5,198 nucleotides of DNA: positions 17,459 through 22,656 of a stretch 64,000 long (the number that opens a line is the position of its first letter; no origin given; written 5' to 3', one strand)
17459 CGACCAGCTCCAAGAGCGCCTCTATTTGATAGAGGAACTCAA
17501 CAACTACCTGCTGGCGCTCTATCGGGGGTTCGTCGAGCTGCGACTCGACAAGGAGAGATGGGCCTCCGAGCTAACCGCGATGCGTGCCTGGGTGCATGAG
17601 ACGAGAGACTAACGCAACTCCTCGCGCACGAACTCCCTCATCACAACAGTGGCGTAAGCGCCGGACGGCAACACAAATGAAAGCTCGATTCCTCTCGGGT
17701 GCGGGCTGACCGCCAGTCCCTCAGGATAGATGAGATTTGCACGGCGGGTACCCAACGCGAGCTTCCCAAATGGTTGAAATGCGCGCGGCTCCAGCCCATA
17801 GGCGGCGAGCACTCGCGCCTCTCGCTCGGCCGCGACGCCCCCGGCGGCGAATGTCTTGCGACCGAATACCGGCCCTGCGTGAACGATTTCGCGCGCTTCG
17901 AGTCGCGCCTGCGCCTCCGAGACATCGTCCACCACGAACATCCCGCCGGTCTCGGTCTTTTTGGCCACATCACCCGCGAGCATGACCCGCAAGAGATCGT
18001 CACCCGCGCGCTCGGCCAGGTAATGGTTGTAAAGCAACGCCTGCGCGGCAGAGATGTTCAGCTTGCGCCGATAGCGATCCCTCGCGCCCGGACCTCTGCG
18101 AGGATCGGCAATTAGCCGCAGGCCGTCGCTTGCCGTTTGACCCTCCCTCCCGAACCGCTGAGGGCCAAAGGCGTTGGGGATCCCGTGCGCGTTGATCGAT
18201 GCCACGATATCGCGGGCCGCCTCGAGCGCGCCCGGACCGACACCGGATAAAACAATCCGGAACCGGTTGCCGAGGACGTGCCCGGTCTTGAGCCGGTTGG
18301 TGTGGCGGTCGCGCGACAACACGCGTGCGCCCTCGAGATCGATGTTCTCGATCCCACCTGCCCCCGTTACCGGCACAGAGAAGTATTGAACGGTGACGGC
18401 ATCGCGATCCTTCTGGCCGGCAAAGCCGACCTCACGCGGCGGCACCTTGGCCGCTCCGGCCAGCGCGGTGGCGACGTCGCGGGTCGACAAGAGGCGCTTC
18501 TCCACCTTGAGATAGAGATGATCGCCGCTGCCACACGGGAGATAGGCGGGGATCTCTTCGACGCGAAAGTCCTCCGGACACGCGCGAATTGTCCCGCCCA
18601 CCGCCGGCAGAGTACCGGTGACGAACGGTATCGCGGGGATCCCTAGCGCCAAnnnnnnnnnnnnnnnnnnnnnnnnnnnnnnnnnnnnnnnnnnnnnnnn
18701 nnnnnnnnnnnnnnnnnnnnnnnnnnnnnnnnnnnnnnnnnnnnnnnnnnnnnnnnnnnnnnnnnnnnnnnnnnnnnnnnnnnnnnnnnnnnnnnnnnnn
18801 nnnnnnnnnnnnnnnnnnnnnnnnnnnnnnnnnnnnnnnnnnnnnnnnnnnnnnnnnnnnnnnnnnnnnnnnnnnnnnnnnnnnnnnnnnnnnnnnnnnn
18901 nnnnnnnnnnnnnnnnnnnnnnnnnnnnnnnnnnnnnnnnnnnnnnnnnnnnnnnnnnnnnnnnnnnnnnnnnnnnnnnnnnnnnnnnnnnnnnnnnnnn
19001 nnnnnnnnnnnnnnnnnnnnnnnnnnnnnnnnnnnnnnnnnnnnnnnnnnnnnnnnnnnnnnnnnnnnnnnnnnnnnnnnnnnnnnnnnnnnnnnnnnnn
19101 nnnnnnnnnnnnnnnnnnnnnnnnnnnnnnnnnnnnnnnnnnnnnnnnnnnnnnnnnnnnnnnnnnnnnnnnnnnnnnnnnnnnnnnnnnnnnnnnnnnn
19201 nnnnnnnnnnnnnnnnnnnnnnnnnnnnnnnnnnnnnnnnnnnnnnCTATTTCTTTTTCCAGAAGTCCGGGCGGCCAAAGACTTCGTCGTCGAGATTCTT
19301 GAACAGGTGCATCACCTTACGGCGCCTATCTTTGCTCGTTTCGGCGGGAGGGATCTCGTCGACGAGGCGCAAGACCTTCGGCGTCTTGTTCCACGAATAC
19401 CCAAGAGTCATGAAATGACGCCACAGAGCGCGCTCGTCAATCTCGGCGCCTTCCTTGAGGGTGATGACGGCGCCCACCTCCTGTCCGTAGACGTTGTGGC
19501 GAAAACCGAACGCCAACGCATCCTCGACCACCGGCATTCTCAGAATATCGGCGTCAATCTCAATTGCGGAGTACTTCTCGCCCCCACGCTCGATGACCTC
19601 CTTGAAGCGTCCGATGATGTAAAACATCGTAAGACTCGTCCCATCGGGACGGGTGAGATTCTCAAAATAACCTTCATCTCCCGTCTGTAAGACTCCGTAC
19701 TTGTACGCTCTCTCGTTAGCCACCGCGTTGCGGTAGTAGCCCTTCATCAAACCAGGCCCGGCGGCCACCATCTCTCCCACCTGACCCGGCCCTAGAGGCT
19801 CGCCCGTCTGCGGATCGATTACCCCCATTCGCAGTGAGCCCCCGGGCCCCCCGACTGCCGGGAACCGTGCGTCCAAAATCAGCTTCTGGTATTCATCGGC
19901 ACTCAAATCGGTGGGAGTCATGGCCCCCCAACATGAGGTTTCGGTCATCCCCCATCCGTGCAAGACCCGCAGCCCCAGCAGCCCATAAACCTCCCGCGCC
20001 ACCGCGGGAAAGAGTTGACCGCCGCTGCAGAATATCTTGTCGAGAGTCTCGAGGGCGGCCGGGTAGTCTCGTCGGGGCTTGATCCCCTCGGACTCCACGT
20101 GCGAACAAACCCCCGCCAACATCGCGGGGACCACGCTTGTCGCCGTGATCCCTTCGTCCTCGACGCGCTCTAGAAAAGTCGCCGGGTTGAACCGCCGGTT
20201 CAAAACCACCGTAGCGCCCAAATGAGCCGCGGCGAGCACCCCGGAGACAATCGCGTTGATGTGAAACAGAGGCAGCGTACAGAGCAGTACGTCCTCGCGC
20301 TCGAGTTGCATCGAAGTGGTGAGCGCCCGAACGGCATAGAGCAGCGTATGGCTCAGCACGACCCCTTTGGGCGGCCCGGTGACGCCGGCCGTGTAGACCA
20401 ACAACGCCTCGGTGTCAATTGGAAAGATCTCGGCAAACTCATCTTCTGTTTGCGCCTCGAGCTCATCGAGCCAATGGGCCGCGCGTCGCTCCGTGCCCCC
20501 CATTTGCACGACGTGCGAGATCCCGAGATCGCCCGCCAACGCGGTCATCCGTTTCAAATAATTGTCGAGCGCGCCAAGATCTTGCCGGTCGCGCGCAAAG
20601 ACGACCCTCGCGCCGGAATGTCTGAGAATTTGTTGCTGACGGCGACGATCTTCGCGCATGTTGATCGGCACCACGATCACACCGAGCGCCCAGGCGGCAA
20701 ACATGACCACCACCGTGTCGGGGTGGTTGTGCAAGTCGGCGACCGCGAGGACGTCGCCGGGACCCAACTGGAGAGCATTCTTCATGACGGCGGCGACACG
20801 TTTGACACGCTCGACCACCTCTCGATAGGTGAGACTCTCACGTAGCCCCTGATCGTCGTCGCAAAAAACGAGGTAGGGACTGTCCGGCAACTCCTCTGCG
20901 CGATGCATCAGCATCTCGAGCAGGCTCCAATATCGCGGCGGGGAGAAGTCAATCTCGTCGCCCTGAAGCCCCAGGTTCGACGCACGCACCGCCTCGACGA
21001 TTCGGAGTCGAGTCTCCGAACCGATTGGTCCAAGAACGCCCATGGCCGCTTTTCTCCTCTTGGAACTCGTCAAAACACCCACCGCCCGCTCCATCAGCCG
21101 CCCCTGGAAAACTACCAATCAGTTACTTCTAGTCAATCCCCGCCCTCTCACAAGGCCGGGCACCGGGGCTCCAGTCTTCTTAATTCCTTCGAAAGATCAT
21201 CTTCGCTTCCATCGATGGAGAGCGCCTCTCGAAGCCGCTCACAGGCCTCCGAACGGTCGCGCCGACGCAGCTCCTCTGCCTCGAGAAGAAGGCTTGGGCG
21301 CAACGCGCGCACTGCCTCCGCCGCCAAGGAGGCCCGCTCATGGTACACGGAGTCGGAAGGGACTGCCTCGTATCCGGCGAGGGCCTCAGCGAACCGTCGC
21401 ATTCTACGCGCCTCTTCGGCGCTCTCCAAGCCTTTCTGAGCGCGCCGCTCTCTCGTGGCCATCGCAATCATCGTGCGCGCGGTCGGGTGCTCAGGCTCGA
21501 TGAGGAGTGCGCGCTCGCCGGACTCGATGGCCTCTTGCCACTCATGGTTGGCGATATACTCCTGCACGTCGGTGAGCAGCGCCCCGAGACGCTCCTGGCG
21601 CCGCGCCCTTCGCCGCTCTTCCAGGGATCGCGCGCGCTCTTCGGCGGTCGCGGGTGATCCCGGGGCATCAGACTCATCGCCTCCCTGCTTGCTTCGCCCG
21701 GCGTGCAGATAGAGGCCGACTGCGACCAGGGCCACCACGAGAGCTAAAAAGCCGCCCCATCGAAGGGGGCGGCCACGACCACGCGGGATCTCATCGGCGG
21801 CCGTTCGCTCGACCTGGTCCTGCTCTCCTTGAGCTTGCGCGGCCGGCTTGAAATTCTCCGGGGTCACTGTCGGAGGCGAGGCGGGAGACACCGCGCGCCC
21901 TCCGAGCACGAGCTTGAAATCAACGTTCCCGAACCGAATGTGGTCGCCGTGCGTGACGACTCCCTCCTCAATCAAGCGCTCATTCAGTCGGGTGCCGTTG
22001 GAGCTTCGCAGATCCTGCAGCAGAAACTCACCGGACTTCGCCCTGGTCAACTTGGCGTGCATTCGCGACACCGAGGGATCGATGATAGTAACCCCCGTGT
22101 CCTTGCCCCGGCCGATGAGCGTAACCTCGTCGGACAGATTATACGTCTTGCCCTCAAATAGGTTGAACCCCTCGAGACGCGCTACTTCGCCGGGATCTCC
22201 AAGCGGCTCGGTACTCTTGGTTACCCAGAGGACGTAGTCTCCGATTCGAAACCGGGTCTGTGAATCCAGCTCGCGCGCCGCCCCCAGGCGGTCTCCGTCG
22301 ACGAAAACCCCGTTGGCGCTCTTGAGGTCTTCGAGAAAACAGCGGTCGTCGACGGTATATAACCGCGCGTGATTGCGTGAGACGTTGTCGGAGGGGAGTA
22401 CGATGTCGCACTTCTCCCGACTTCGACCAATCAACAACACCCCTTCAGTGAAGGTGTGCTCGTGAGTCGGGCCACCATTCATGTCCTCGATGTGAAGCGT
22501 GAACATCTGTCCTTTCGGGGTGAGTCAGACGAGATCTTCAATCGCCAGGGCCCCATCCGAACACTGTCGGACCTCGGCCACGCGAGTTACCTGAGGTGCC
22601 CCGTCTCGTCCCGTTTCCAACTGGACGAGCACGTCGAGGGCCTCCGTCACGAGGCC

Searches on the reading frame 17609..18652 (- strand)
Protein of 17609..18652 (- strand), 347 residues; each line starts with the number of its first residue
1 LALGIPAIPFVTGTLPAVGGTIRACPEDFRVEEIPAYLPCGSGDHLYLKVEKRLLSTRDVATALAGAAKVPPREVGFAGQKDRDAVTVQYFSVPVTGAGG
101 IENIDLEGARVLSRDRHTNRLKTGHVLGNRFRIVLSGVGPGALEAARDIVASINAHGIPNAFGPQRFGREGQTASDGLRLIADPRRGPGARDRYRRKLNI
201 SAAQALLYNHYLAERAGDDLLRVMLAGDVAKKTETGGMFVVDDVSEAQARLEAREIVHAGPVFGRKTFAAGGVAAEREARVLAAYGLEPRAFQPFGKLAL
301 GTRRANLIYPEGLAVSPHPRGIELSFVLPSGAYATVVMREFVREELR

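Call 78: search_protein_families(library=pfam, proteins=[window:17609-18652:-], max_evalue=0.00001)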
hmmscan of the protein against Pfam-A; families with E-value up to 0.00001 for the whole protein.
window:17609-18652:- (347 aa): 1 family
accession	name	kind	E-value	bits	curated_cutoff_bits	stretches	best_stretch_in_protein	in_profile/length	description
PF01142.23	TruD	-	7.5e-68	229.7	27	2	15-170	11-173/412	tRNA pseudouridine synthase D (TruD)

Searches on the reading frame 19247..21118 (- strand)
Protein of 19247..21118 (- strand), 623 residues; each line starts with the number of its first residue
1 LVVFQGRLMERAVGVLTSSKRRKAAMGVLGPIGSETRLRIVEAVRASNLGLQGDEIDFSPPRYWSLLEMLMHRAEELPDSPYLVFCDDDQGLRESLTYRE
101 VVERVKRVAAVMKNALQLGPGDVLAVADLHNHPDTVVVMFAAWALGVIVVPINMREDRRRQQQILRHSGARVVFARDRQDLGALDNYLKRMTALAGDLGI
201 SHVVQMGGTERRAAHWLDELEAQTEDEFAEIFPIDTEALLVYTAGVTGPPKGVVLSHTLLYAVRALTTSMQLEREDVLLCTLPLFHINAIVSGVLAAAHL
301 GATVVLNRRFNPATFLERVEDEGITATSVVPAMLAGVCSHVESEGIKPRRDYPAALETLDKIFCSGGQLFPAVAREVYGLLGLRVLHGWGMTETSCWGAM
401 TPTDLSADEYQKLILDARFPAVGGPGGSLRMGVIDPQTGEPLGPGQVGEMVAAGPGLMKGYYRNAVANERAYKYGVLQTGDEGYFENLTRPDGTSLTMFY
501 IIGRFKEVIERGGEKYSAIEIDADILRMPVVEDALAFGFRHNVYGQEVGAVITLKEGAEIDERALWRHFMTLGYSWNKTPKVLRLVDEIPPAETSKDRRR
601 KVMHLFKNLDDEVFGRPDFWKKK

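Call 78: search_protein_families(library=pfam, proteins=[window:19247-21118:-], max_evalue=0.00001)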
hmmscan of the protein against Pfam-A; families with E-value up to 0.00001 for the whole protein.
window:19247-21118:- (623 aa): 1 family
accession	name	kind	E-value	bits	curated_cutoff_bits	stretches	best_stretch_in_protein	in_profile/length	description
PF00501.34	AMP-binding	-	4.1e-72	243.5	29.9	1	72-462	3-384/384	AMP-binding enzyme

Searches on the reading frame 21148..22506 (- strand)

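Call 78: search_protein_families(library=pfam, proteins=[window:21148-22506:-], max_evalue=0.00001)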
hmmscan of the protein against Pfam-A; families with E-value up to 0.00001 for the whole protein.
window:21148-22506:- (452 aa): 2 families
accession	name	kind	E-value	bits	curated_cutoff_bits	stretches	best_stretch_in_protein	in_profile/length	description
PF00498.31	FHA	-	1.7e-34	118.5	20.7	2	25-89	2-67/67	FHA domain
PF16697.10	Yop-YscD_cpl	-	1.2e-27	96.5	33.2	2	16-95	11-90/94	Inner membrane component of T3SS, cytoplasmic domain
